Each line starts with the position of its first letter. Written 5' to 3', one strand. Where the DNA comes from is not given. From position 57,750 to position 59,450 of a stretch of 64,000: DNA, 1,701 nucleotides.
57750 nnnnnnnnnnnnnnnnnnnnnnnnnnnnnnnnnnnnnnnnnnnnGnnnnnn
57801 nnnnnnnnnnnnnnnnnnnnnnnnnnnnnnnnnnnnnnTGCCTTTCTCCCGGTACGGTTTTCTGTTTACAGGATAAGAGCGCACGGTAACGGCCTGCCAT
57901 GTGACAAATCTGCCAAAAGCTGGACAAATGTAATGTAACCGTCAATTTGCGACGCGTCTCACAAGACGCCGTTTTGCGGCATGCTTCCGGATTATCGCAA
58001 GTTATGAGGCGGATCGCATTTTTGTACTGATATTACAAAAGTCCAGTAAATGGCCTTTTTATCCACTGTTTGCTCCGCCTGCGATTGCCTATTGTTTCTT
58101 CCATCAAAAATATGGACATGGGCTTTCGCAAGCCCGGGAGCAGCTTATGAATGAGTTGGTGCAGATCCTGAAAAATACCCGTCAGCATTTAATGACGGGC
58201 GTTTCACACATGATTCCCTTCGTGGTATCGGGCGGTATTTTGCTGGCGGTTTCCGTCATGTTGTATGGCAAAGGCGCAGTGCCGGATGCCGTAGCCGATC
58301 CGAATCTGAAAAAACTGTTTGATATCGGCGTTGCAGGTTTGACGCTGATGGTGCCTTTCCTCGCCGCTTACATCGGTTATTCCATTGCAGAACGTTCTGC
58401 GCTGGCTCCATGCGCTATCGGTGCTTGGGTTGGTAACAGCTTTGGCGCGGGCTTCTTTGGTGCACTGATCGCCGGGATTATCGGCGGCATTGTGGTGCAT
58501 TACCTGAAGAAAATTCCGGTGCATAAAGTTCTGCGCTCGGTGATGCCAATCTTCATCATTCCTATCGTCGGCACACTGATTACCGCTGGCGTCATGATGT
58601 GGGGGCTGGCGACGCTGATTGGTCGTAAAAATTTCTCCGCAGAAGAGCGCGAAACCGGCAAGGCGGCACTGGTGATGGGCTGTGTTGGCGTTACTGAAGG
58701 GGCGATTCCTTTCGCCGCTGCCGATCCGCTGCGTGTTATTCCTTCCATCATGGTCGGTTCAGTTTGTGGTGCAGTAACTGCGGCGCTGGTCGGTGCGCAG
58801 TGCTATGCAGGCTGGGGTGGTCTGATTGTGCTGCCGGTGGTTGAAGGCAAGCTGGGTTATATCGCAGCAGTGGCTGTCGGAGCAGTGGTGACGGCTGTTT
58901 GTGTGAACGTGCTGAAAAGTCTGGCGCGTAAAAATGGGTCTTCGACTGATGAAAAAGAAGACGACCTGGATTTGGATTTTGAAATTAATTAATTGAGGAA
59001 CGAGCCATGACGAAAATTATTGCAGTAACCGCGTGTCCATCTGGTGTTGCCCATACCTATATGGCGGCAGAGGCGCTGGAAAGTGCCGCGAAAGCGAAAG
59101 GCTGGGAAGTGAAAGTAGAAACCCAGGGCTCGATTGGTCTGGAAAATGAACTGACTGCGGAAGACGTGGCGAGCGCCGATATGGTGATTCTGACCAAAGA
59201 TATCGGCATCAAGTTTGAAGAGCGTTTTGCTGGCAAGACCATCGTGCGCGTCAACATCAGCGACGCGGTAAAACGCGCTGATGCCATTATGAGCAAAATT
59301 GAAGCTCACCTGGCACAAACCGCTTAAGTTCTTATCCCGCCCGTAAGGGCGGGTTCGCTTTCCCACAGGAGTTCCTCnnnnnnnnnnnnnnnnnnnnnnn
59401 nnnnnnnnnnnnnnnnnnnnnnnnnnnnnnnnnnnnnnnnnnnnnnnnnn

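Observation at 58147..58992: frwC carries an in-frame deletion that removes the conserved EIIC core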

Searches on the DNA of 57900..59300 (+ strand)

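Call 3: search_dna_similar(query=window:57900-59300:+, collection=ecoli_genomes, mode=near, max_rows=40, rows=spread)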
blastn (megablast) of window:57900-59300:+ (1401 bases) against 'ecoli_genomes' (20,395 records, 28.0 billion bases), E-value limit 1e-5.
Records with a match: 5405; places in all: 5409; records where one place covers at least 80% of the query: 5391.
Genomes with a match: 5405 of 5426; with a place that covers at least 80% of the query: 5391. Places per genome that has any: lowest 1, median 1, highest 2. On chromosomes: 5407 places; on plasmids: 2.
Best place of each record, by identity: >=99% 85; 95-99% 5315; 90-95% 5.
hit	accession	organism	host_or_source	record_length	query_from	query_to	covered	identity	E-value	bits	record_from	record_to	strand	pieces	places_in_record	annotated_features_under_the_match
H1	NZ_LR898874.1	Escherichia coli strain MSB1_4I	Homo sapiens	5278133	1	1401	100%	100.0%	0e+0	2588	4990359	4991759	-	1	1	PTS EIIC component | frwB: PTS fructose-like transporter subunit IIB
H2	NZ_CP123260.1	Escherichia coli strain YZLc4-1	chicken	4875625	1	1401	100%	98.2%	0e+0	2455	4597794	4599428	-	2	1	frwC: PTS fructose transporter subunit EIIC | frwB: PTS fructose-like transporter subunit IIB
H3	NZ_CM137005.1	Escherichia coli strain 11PC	Mink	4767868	1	1401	100%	98.1%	0e+0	2444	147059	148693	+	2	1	frwC: PTS fructose transporter subunit EIIC | frwB: PTS fructose-like transporter subunit IIB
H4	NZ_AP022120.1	Escherichia coli strain WP5-W18-ESBL-11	-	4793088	1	1401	100%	98.0%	0e+0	2438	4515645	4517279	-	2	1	frwC: PTS fructose transporter subunit EIIC | frwB: PTS fructose-like transporter subunit IIB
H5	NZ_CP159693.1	Escherichia coli strain Z142-4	hospital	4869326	1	1401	100%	97.9%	0e+0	2448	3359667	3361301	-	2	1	frwC: PTS fructose transporter subunit EIIC | frwB: PTS fructose-like transporter subunit IIB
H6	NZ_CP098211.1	Escherichia coli strain Z0117EC0040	Canis lupus familiaris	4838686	1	1401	100%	97.9%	0e+0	2433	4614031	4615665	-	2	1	frwC: PTS fructose transporter subunit EIIC | frwB: PTS fructose-like transporter subunit IIB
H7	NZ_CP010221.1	Escherichia coli strain M19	mouse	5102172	1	1401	100%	97.9%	0e+0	2427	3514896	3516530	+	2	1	frwC: PTS fructose transporter subunit EIIC | frwB: PTS fructose-like transporter subunit IIB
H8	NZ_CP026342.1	Escherichia coli strain 9FA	not applicable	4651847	1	1401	100%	97.8%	0e+0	2422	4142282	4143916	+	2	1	frwC: PTS fructose transporter subunit EIIC | frwB: PTS fructose-like transporter subunit IIB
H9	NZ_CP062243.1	Escherichia coli strain AML003_ev03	not applicable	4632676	1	1401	100%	97.8%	0e+0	2422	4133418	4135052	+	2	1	frwC: PTS fructose transporter subunit EIIC | frwB: PTS fructose-like transporter subunit IIB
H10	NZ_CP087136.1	Escherichia coli strain JW5503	the tolC deletion strain of the Keio ...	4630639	1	1401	100%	97.8%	0e+0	2422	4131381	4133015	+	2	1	frwC: PTS fructose transporter subunit EIIC | frwB: PTS fructose-like transporter subunit IIB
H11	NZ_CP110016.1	Escherichia coli strain HE_100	laboratory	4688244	1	1401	100%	97.8%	0e+0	2422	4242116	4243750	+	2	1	frwC: PTS fructose transporter subunit EIIC | frwB: PTS fructose-like transporter subunit IIB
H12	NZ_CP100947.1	Escherichia coli strain ET490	Hoplobatrachus rugulosus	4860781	1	1401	100%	97.8%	0e+0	2422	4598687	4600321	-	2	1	frwC: PTS fructose transporter subunit EIIC | frwB: PTS fructose-like transporter subunit IIB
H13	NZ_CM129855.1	Escherichia coli strain SW071611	wastewater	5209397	1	1401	100%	97.8%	0e+0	2422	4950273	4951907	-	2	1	frwC: PTS fructose transporter subunit EIIC | frwB: PTS fructose-like transporter subunit IIB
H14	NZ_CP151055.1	Escherichia coli strain 20KM2228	Cat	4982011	1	1401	100%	97.8%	0e+0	2422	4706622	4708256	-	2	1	frwC: PTS fructose transporter subunit EIIC | frwB: PTS fructose-like transporter subunit IIB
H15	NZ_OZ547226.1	Escherichia coli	Homo sapiens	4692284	1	1401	100%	97.8%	0e+0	2422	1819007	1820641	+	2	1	frwC: PTS fructose transporter subunit EIIC | frwB: PTS fructose-like transporter subunit IIB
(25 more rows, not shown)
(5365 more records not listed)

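Call 4: search_dna_similar(query=window:58450-58780:+, collection=ecoli_genomes, mode=near, max_rows=60, rows=best)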
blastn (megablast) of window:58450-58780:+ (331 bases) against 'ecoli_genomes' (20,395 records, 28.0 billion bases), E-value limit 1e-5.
Records with a match: 5398; places in all: 5402; records where one place covers at least 80% of the query: 5386.
Genomes with a match: 5398 of 5426; with a place that covers at least 80% of the query: 5386. Places per genome that has any: lowest 1, median 1, highest 2. On chromosomes: 5400 places; on plasmids: 2.
Best place of each record, by identity: >=99% 7; 95-99% 4912; 90-95% 479.
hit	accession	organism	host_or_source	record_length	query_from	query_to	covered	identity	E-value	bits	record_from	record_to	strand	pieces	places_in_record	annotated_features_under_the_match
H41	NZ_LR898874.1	Escherichia coli strain MSB1_4I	Homo sapiens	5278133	1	331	100%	100.0%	4e-172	612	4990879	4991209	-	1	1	PTS EIIC component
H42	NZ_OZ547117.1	Escherichia coli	Homo sapiens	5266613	1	331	100%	99.7%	1e-87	627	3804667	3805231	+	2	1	frwC: PTS fructose transporter subunit EIIC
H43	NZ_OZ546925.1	Escherichia coli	Homo sapiens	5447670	1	331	100%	99.7%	1e-87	627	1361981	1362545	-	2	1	frwC: PTS fructose transporter subunit EIIC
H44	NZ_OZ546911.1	Escherichia coli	Homo sapiens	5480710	1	331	100%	99.7%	1e-87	627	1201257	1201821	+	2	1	frwC: PTS fructose transporter subunit EIIC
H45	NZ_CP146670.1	Escherichia coli strain MS 21-1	Homo sapiens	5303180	1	331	100%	99.4%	6e-86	622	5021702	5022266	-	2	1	frwC: PTS fructose transporter subunit EIIC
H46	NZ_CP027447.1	Escherichia coli strain 2014C-3075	Homo sapiens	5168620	1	331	100%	99.1%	6e-86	617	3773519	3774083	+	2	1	frwC: PTS fructose transporter subunit EIIC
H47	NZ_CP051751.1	Escherichia coli strain SCU-301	Homo sapiens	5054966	1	331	100%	99.1%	6e-86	617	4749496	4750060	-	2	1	frwC: PTS fructose transporter subunit EIIC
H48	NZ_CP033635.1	Escherichia coli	chicken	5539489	1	331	100%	98.8%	3e-84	611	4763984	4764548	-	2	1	frwC: PTS fructose transporter subunit EIIC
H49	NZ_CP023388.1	Escherichia coli strain 1105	canine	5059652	1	331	100%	98.8%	3e-84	611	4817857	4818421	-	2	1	frwC: PTS fructose transporter subunit EIIC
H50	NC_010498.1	Escherichia coli SMS-3-5 strain SMS-3-5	-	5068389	1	331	100%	98.8%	3e-84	611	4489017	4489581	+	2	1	frwC: PTS fructose transporter subunit EIIC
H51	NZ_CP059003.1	Escherichia coli strain 2D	Homo sapiens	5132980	1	331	100%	98.8%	3e-84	611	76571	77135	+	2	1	frwC: PTS fructose transporter subunit EIIC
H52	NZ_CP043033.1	Escherichia coli strain XDL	Homo sapiens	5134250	1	331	100%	98.8%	3e-84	611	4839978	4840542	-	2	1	frwC: PTS fructose transporter subunit EIIC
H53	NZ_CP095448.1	Escherichia coli strain LS45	chicken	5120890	1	331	100%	98.8%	3e-84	611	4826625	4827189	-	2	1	frwC: PTS fructose transporter subunit EIIC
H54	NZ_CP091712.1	Escherichia coli strain KFu014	river water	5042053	1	331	100%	98.8%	3e-84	611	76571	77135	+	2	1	frwC: PTS fructose transporter subunit EIIC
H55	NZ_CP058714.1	Escherichia coli strain M172-1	Manis javanica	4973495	1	331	100%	98.8%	3e-84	611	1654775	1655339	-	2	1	frwC: PTS fructose transporter subunit EIIC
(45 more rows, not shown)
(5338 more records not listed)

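Call 5: get_annotated_region(hit=H9, flank=3000)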
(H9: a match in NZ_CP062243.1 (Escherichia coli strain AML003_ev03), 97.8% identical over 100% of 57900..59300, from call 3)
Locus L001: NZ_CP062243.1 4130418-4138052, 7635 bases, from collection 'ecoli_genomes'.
description: Escherichia coli strain AML003_ev03 chromosome, complete genome
organism: Escherichia coli strain AML003_ev03 (NCBI taxid 562)
replicon: chromosome; assembly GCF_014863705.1
host: not applicable; source: not applicable; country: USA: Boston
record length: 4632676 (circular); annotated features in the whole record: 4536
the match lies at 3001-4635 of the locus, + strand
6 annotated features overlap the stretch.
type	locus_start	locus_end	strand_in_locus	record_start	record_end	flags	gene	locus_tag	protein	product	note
CDS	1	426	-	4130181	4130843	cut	fsa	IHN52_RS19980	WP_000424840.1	fructose-6-phosphate aldolase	-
CDS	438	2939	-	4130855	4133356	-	ptsP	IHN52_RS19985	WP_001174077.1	phosphoenolpyruvate--protein phosphotransferase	-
CDS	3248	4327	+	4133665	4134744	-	frwC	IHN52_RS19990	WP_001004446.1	PTS fructose transporter subunit EIIC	-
CDS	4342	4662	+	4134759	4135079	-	frwB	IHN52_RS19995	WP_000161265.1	PTS fructose-like transporter subunit IIB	-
CDS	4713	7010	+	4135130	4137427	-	pflD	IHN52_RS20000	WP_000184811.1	formate C-acetyltransferase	-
CDS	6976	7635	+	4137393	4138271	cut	pflC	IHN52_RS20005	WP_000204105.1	[formate-C-acetyltransferase]-activating enzyme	-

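Call 6: get_annotated_region(hit=H1, flank=3000)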
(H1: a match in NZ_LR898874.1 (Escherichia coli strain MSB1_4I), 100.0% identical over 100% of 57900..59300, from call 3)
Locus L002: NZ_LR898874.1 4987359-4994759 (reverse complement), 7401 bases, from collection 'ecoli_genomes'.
description: Escherichia coli strain MSB1_4I isolate MSB1_4I chromosome 1, complete sequence
organism: Escherichia coli strain MSB1_4I (NCBI taxid 562)
replicon: chromosome; assembly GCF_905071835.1
host: Homo sapiens; source: rectal swab; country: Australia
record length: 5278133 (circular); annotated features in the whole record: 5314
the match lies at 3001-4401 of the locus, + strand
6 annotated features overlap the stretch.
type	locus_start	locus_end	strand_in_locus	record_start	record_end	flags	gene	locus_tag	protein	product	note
CDS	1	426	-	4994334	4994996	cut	fsa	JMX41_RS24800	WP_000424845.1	fructose-6-phosphate aldolase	-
CDS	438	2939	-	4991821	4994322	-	ptsP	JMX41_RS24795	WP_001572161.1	phosphoenolpyruvate--protein phosphotransferase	-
CDS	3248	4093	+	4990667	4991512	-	-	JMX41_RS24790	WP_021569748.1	PTS EIIC component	-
CDS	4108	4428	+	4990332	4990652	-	frwB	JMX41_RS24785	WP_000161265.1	PTS fructose-like transporter subunit IIB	-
CDS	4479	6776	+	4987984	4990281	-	pflD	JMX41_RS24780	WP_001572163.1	formate C-acetyltransferase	-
CDS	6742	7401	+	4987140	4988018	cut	pflC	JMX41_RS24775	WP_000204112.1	[formate-C-acetyltransferase]-activating enzyme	-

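Call 9: get_annotated_region(hit=H42, flank=3000)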
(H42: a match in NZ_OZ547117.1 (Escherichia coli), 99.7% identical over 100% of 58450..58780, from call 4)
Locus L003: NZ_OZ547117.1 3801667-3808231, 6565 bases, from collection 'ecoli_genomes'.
description: Escherichia coli isolate AF3 chromosome 1, complete sequence
organism: Escherichia coli (NCBI taxid 562)
replicon: chromosome; assembly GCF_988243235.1
host: Homo sapiens; source: blood culture; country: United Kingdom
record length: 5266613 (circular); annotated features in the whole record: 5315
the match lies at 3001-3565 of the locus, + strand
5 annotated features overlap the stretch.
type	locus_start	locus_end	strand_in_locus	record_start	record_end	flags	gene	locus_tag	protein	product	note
CDS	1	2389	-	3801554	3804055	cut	ptsP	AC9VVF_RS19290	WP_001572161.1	phosphoenolpyruvate--protein phosphotransferase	-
CDS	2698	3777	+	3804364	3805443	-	frwC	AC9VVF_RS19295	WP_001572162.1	PTS fructose transporter subunit EIIC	-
CDS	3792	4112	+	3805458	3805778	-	frwB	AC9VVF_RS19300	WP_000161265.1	PTS fructose-like transporter subunit IIB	-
CDS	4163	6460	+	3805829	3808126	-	pflD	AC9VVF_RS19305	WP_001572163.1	formate C-acetyltransferase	-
CDS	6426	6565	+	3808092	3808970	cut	pflC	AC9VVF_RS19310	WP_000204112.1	[formate-C-acetyltransferase]-activating enzyme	-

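Call 10: get_annotated_region(hit=H45, flank=3000)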
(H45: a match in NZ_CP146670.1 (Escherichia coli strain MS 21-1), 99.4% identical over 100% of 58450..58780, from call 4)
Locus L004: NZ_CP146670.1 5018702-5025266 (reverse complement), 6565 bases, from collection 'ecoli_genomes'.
description: Escherichia coli strain MS 21-1 chromosome, complete genome
organism: Escherichia coli strain MS 21-1 (NCBI taxid 562)
replicon: chromosome; assembly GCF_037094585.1
host: Homo sapiens; source: Colon; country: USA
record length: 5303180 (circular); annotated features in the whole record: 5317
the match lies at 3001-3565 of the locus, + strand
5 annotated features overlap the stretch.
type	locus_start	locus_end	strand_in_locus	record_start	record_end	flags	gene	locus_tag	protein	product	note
CDS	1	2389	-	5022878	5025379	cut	ptsP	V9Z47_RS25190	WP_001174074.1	phosphoenolpyruvate--protein phosphotransferase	-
CDS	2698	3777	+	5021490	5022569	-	frwC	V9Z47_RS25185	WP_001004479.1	PTS fructose transporter subunit EIIC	-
CDS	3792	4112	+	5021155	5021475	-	frwB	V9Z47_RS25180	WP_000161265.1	PTS fructose-like transporter subunit IIB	-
CDS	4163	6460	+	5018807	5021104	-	pflD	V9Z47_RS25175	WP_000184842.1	formate C-acetyltransferase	-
CDS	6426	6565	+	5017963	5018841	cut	pflC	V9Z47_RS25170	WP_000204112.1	[formate-C-acetyltransferase]-activating enzyme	-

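Call 11: get_annotated_region(hit=H50, flank=3000)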
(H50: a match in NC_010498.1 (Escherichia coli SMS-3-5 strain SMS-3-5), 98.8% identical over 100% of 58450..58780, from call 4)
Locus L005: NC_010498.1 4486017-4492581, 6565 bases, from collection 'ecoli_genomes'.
description: Escherichia coli SMS-3-5, complete sequence
organism: Escherichia coli SMS-3-5 strain SMS-3-5 (NCBI taxid 439855)
replicon: chromosome; assembly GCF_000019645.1
host: -; source: -; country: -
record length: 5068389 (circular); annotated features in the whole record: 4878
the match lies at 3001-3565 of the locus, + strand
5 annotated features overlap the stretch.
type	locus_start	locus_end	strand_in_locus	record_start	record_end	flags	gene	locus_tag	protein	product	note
CDS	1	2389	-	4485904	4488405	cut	ptsP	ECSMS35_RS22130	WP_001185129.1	phosphoenolpyruvate--protein phosphotransferase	-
CDS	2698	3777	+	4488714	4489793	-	frwC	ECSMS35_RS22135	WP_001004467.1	PTS fructose transporter subunit EIIC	-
CDS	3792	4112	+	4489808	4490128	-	frwB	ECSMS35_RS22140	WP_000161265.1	PTS fructose-like transporter subunit IIB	-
CDS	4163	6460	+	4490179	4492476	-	pflD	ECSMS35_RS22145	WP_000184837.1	formate C-acetyltransferase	-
CDS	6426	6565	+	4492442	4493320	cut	pflC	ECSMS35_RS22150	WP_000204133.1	[formate-C-acetyltransferase]-activating enzyme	-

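Call 13: search_dna_similar(query=window:58573-58636:+, collection=ecoli_genomes, mode=near, max_rows=30, max_evalue=1e-8)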
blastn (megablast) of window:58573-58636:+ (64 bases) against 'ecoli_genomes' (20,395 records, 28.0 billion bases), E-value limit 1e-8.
Records with a match: 1203; places in all: 1203; records where one place covers at least 80% of the query: 1.
Genomes with a match: 1203 of 5426; with a place that covers at least 80% of the query: 1. Places per genome that has any: lowest 1, median 1, highest 1. On chromosomes: 1201 places; on plasmids: 2.
Best place of each record, by identity: >=99% 1; 95-99% 1202.
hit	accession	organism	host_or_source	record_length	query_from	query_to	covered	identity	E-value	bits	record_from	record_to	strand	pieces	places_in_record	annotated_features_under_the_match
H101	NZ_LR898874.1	Escherichia coli strain MSB1_4I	Homo sapiens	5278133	1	64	100%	100.0%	1e-24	119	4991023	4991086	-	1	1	PTS EIIC component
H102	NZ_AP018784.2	Escherichia coli strain SK1144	-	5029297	1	40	63%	97.6%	1e-9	69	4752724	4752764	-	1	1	frwC: PTS fructose transporter subunit EIIC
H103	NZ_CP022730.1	Escherichia coli strain SA186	Homo sapiens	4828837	1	40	63%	97.6%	1e-9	69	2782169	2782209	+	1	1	frwC: PTS fructose transporter subunit EIIC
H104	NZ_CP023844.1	Escherichia coli strain 4/1-1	Homo sapiens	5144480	1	40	63%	97.6%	1e-9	69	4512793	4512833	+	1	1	frwC: PTS fructose transporter subunit EIIC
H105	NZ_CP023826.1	Escherichia coli strain 4/4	Homo sapiens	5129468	1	40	63%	97.6%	1e-9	69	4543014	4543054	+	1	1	frwC: PTS fructose transporter subunit EIIC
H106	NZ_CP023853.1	Escherichia coli strain 2/0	Homo sapiens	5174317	1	40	63%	97.6%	1e-9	69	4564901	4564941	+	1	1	frwC: PTS fructose transporter subunit EIIC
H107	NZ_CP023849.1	Escherichia coli strain 4/0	Homo sapiens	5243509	1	40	63%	97.6%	1e-9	69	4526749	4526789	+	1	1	frwC: PTS fructose transporter subunit EIIC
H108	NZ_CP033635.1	Escherichia coli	chicken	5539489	1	40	63%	97.6%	1e-9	69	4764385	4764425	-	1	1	frwC: PTS fructose transporter subunit EIIC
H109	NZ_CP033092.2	Escherichia coli DSM 30083 = JCM 1649 = ATCC 11775 strain ...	-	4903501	1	40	63%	97.6%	1e-9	69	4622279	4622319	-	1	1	frwC: PTS fructose transporter subunit EIIC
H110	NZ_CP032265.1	Escherichia coli strain AR_0089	missing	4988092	1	40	63%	97.6%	1e-9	69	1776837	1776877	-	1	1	frwC: PTS fructose transporter subunit EIIC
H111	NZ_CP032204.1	Escherichia coli strain AR_0013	missing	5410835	1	40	63%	97.6%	1e-9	69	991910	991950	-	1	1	frwC: PTS fructose transporter subunit EIIC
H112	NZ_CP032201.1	Escherichia coli strain AR_0086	missing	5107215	1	40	63%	97.6%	1e-9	69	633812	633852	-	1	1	frwC: PTS fructose transporter subunit EIIC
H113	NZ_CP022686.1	Escherichia coli Nissle 1917 strain Nissle 1917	Homo sapiens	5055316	1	40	63%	97.6%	1e-9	69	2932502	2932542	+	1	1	frwC: PTS fructose transporter subunit EIIC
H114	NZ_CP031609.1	Escherichia coli strain N3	Homo sapiens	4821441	1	40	63%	97.6%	1e-9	69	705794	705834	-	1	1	frwC: PTS fructose transporter subunit EIIC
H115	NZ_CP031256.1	Escherichia coli strain M16807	Homo sapiens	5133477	1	40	63%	97.6%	1e-9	69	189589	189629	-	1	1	frwC: PTS fructose transporter subunit EIIC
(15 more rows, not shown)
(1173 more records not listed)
